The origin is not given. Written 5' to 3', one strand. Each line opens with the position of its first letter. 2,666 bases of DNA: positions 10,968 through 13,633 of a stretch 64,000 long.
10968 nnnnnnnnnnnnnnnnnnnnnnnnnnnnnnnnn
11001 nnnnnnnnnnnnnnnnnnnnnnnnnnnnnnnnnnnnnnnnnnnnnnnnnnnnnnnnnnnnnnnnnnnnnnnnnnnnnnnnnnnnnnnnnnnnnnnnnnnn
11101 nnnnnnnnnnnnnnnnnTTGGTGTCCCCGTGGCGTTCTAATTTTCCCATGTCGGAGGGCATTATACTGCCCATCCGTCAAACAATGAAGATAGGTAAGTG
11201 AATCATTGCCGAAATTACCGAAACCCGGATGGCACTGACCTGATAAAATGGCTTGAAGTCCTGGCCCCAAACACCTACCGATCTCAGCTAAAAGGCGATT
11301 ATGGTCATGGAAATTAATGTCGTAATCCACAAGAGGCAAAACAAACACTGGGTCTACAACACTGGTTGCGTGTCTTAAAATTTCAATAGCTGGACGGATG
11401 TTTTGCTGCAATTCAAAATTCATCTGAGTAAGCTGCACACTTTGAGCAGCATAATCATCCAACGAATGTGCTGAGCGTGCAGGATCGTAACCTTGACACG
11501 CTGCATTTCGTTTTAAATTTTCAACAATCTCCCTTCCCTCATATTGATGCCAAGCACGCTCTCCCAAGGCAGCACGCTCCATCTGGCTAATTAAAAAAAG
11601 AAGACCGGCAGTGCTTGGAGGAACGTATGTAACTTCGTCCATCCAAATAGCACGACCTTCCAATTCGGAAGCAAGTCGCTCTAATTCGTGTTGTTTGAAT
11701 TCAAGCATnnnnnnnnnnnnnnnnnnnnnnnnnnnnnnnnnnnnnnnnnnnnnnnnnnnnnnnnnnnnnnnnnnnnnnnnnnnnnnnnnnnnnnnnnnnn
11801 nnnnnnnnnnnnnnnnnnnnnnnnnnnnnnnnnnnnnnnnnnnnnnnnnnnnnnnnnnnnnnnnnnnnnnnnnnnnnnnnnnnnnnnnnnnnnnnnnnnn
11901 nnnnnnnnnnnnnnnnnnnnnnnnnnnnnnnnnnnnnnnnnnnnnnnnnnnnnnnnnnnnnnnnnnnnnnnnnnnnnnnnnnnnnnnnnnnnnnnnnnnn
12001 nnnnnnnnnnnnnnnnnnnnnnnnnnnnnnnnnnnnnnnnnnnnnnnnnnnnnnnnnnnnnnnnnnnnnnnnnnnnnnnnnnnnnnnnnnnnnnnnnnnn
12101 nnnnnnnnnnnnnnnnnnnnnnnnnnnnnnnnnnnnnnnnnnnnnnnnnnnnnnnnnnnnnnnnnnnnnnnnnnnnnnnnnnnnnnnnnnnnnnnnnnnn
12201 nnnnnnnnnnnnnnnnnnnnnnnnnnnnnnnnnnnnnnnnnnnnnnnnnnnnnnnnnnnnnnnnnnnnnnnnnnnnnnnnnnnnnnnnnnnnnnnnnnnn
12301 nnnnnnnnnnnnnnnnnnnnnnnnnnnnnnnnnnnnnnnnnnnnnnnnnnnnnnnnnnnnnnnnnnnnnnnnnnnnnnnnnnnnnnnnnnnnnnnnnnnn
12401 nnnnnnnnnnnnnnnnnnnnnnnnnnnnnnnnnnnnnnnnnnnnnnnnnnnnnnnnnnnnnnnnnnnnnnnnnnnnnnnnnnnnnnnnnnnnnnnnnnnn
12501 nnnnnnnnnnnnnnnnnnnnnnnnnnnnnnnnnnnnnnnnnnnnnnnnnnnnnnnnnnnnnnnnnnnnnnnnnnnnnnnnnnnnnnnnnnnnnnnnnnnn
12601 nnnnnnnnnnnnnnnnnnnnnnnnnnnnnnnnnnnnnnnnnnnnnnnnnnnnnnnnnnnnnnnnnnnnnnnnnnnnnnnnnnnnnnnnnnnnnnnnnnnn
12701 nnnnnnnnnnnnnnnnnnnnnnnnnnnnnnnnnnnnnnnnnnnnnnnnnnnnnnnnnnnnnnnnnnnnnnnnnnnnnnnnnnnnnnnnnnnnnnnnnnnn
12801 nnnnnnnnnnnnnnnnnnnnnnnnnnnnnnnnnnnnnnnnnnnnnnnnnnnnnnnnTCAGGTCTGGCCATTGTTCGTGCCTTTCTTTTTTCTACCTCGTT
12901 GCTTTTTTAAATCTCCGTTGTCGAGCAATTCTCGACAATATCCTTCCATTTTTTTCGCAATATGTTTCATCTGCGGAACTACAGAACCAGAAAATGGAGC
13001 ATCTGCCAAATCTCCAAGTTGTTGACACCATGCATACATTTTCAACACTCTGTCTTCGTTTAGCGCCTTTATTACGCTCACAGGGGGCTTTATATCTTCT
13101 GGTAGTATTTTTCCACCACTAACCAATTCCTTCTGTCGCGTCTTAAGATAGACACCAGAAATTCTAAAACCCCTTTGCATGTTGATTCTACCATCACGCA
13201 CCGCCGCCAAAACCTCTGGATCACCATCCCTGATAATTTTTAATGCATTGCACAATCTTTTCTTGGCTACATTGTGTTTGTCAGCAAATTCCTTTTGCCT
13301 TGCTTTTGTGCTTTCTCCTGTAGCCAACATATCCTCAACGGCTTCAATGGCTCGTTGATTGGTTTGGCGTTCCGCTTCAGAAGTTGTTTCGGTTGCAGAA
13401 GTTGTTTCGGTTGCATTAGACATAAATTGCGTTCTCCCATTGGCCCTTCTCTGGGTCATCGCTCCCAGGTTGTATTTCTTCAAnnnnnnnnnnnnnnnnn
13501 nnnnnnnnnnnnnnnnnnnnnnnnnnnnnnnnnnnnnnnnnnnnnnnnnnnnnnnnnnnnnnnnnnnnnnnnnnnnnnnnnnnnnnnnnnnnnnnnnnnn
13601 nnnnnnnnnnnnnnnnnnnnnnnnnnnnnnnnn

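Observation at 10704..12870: TIR-domain protein translationally coupled to a large unknown partner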

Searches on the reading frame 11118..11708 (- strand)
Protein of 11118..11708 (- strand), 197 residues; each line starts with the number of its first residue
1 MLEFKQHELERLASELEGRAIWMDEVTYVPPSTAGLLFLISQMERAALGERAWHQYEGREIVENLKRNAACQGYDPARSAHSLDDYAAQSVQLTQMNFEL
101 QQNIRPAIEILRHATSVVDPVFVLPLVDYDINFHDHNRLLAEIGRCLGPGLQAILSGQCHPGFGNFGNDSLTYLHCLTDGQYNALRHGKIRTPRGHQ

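Call 34: find_homologous_proteins(query=A2, max_evalue=0.01)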
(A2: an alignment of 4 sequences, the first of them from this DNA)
Query A2 (4 sequences) (197 aa, profile of the alignment): 9 proteins with E <= 0.01 among 6388 candidates.
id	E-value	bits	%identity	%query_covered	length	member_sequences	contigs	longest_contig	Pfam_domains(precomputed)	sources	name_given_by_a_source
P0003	5.1e-97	341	32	96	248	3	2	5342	-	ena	-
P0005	4.4e-95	335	30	99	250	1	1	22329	-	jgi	jgi:hypothetical protein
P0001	1.7e-89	317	100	100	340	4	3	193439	PF01582.26,PF13676.12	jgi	-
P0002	8.0e-74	265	82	84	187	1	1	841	-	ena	-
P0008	4.1e-69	250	29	96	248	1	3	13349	-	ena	-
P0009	4.6e-68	247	30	94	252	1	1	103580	-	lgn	-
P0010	5.6e-68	246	32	94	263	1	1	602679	-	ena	-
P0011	6.7e-66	240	29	96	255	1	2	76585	-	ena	-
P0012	1.8e-39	153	38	97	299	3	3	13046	-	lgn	-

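Call 36: find_encoding_contigs(protein=P0012, flank=8000, max_places=3)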
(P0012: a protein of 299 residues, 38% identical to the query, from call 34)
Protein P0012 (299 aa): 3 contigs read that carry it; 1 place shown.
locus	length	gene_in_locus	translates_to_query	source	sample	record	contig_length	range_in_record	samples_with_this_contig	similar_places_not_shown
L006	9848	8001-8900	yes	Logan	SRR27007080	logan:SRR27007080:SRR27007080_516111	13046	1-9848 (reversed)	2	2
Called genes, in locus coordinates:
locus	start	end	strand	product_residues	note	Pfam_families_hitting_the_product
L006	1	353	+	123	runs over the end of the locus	-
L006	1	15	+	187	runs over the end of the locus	-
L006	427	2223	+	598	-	PF00004:AAA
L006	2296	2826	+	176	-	-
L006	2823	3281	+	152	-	-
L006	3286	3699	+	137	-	-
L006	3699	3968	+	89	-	-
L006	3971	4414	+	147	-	-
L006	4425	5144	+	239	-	-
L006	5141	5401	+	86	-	-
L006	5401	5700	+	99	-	-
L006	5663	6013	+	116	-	-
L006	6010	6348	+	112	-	-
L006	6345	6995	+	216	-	-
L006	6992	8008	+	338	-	-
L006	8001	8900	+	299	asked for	-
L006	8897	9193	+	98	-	-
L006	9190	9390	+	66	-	-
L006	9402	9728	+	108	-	-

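Call 37: find_encoding_contigs(protein=P0010, flank=8000, max_places=2)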
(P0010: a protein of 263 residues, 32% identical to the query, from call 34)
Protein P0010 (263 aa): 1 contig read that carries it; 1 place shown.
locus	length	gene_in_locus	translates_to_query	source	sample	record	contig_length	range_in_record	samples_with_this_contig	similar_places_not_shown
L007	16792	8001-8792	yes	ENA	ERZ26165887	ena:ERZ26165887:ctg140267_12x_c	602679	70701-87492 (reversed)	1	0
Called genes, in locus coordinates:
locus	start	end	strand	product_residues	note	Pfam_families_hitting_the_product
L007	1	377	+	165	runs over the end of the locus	PF00188:CAP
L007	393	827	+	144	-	-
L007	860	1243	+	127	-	-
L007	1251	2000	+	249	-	-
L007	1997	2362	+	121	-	-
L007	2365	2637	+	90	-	-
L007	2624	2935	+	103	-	-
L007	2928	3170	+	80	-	-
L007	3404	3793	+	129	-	-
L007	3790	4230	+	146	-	-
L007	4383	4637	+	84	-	-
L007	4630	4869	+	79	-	-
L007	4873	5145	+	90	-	-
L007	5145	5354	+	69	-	-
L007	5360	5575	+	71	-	-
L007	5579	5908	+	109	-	-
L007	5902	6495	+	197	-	-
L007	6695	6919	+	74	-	-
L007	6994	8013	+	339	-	-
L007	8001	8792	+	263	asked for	-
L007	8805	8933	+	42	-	-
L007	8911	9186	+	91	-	-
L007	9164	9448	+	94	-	-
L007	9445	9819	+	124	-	-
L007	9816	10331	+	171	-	-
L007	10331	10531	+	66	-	-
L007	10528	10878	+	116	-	-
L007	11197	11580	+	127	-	-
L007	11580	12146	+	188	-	-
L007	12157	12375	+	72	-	-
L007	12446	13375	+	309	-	-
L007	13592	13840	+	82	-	-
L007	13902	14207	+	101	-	-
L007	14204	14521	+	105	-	-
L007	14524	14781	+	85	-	-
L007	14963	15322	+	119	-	-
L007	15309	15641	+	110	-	-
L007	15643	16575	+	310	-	-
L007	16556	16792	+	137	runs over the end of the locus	-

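Call 57: find_related_loci(query=A2, collection=viral_contigs, flank=4000)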
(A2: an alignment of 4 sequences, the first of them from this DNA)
Query A2 (197 aa) in viral_contigs; peptide patterns used: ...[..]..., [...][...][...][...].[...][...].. (x = any residue, [..] = any of these).
332 stretches matched a pattern, but none encodes a relative of the query by tblastn (E <= 1e-3).

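Call 67: search_protein_families(library=pfam, proteins=[P0012, P0010, P0011, L006:6992-8005:+, L007:6994-8010:+], max_evalue=1)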
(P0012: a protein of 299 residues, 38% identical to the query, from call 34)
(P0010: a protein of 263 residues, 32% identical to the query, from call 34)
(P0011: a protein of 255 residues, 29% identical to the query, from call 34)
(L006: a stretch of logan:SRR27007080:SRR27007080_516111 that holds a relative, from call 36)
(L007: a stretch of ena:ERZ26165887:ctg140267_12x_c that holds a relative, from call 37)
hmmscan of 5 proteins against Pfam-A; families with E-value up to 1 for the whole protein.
P0012 (299 aa): 1 family
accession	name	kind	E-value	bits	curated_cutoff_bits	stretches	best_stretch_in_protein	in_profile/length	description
PF16665.10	NCOA_u2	-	0.19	12.5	33.6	1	197-224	15-42/119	Unstructured region on nuclear receptor coactivator protein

P0010 (263 aa): 1 family
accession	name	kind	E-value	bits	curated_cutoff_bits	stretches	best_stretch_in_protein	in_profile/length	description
PF19801.4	DUF6284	-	0.15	12.5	27.4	1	224-262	8-46/86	Family of unknown function (DUF6284)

P0011 (255 aa): 0 families

L006:6992-8005:+ (338 aa): 2 families
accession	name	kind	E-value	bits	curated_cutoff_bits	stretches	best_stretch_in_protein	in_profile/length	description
PF16505.10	Emaravirus_P4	-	0.0056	16.2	25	1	224-280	259-315/349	P4 movement protein of Emaravirus, and the 30K superfamily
PF15256.11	SPATIAL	-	0.081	13.7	27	1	161-250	13-99/201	SPATIAL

L007:6994-8010:+ (339 aa): 6 families
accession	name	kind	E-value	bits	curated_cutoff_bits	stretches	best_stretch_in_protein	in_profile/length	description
PF20663.3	COG4_N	-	0.014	15.9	27.3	0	128-150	29-51/107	Conserved oligomeric Golgi complex subunit 4, N-terminal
PF20882.2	Sos7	-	0.065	13.8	27.3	1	179-238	16-74/75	Kinetochore protein Sos7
PF10392.15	COG5_N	-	0.11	13.1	31.2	1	208-281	25-97/132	Conserved oligomeric Golgi complex subunit 5, N-terminal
PF18035.6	Bap31_Bap29_C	-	0.13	12.8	30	1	200-238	3-41/52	Bap31/Bap29 cytoplasmic coiled-coil domain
PF06103.16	DUF948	-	0.14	12.8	37.2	1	196-237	17-58/89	Bacterial protein of unknown function (DUF948)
PF07926.17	TPR_MLP1_2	-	0.26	11.7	36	0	30-68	89-127/129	TPR/MLP1/MLP2-like protein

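Call 68: search_protein_families(library=phrogs, proteins=[P0012, P0010, P0011, L006:6992-8005:+, L007:6994-8010:+], max_evalue=0.1)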
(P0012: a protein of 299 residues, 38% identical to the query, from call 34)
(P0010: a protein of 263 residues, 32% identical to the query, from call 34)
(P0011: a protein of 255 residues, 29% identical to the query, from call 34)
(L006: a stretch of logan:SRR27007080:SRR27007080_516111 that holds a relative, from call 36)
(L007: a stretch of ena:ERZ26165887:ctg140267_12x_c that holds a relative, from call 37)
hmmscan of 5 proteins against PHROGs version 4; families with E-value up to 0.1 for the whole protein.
P0012 (299 aa): 0 families

P0010 (263 aa): 0 families

P0011 (255 aa): 1 family
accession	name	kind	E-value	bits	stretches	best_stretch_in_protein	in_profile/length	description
phrog_1185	-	other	0.047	14.1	1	224-247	188-211/301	nudix hydrolase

L006:6992-8005:+ (338 aa): 1 family
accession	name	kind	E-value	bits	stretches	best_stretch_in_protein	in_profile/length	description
phrog_25729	-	unknown function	0.06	14.7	0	173-236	13-77/120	-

L007:6994-8010:+ (339 aa): 3 families
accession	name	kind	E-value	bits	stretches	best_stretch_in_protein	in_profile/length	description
phrog_1376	-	unknown function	0.014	15.6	1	198-274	73-151/362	-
phrog_27424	-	unknown function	0.028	14.1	1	195-266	339-411/472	-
phrog_6183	-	tail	0.054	13.3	1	196-273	153-231/381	minor tail protein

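Call 81: find_encoding_contigs(protein=P0009, flank=3000, max_places=1)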
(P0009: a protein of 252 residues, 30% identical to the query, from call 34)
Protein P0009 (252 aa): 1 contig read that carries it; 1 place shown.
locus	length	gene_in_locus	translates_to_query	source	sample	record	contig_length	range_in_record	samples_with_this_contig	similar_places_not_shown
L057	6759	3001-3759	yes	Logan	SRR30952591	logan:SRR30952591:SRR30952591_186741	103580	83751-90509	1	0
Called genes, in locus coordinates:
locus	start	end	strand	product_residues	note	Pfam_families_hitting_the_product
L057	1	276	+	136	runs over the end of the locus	-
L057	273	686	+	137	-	-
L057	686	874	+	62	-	-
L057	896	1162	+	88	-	-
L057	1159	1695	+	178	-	-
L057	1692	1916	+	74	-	-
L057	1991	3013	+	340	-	-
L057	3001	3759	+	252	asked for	-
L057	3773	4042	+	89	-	-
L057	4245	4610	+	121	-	-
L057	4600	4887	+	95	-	-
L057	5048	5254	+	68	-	-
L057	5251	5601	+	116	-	-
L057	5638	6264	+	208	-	-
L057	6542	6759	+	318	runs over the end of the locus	-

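Call 82: find_encoding_contigs(protein=P0011, flank=3000, max_places=1)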
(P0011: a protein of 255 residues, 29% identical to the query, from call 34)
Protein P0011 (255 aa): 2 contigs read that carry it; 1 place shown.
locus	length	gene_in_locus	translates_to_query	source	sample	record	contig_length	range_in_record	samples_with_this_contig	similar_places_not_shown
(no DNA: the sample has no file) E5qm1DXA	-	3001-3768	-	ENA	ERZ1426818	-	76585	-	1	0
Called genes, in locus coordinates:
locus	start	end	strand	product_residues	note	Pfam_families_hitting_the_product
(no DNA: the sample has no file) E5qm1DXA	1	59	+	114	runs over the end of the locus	-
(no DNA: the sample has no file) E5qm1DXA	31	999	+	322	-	-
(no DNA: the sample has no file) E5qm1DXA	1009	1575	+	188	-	-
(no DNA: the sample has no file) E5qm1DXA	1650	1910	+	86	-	-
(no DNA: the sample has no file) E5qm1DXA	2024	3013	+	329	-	-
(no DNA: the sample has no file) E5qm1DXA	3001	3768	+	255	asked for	-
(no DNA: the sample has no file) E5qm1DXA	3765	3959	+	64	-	-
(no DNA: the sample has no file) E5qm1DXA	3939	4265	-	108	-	-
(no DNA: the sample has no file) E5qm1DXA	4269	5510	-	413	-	-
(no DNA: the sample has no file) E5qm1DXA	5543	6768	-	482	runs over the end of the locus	-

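Call 83: find_encoding_contigs(protein=P0008, flank=3000, max_places=1)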
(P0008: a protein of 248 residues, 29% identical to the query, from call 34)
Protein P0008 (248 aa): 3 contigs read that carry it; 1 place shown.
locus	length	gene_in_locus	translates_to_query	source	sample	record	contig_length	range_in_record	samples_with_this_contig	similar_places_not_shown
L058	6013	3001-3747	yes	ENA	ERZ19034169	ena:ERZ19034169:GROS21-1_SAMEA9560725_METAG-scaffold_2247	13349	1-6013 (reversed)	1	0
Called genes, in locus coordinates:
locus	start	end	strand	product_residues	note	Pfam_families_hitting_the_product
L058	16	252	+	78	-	-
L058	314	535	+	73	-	PF03994:DUF350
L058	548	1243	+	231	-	PF05050:Methyltransf_21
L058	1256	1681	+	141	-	-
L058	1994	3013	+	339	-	-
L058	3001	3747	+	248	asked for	-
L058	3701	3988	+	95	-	-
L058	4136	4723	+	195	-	PF01966:HD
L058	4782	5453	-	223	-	-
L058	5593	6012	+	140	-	?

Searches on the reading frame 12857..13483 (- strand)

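Call 3: search_protein_families(library=pfam, proteins=[window:12857-13483:-], max_evalue=0.1)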
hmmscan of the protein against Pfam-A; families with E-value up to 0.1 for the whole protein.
window:12857-13483:- (208 aa): 2 families
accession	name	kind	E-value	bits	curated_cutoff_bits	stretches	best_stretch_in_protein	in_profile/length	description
PF18157.6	MID_pPIWI_RE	-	0.014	16.1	26.6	0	16-54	99-131/141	MID domain of pPIWI_RE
PF18798.6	LPD3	-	0.078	13.6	27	0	28-95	37-104/114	Large polyvalent protein-associated domain 3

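Call 4: search_protein_families(library=padloc, proteins=[window:12857-13483:-], max_evalue=0.1)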
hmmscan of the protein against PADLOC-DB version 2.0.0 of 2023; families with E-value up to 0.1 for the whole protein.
window:12857-13483:- (208 aa): 2 families
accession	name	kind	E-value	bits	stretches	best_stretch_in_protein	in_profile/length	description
PDLC02771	SspC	-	0.015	11.6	1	151-202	242-294/828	SspC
PDLC01563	Cas8b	-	0.04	10.8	1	10-89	65-144/499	CAS-I-B; effector_LS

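Call 5: search_protein_families(library=phrogs, proteins=[window:12857-13483:-], max_evalue=0.1)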
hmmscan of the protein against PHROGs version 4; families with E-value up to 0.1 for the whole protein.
window:12857-13483:- (208 aa): 2 families
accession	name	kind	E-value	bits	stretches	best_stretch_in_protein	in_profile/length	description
phrog_9710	-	unknown function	0.042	14.9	1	34-80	3-47/95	-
phrog_976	-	head and packaging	0.092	13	0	17-73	223-284/415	head maturation protease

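Call 67: search_protein_families(library=pfam, proteins=[window:12857-13483:-], max_evalue=1)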
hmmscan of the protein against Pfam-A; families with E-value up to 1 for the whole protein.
window:12857-13483:- (208 aa): 3 families
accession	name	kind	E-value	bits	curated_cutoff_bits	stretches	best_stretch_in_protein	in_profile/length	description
PF18157.6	MID_pPIWI_RE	-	0.014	16.1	26.6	0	16-54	99-131/141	MID domain of pPIWI_RE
PF18798.6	LPD3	-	0.078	13.6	27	1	28-95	37-104/114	Large polyvalent protein-associated domain 3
PF14247.12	DUF4344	-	0.13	12.5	29.6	1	36-102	131-199/220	Putative metallopeptidase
